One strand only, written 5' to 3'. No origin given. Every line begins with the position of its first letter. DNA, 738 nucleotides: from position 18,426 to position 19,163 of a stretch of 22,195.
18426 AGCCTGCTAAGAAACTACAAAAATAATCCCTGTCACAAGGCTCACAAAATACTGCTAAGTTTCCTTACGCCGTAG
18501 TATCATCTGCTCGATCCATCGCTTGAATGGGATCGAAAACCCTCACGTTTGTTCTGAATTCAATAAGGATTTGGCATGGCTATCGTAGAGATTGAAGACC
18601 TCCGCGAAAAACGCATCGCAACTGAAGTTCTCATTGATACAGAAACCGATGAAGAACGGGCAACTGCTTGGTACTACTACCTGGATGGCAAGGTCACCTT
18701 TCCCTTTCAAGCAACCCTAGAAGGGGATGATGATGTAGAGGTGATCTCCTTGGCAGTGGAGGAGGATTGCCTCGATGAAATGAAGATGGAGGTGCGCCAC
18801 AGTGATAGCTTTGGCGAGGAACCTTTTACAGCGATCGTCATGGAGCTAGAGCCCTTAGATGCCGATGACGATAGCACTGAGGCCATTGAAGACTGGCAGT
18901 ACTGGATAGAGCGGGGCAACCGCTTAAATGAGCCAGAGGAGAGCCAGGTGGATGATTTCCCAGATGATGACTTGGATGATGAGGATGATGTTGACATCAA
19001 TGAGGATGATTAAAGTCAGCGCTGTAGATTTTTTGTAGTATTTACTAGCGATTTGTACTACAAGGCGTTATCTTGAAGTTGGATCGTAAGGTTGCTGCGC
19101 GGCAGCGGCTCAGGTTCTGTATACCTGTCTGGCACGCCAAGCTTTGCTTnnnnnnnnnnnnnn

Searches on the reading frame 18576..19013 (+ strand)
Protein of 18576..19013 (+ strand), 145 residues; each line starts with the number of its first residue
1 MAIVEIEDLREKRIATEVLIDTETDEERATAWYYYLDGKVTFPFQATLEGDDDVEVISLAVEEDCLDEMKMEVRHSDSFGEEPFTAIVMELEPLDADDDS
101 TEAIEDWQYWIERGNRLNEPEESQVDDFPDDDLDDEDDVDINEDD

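Call 73: search_protein_families(library=pfam, proteins=[window:18576-19013:+], max_evalue=0.001)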
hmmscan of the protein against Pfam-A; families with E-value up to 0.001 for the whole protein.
window:18576-19013:+ (145 aa): 1 family
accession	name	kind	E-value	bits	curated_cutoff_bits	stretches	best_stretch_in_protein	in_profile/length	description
PF11535.13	Calci_bind_CcbP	-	6.9e-25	88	21.5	1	12-111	1-105/105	Calcium binding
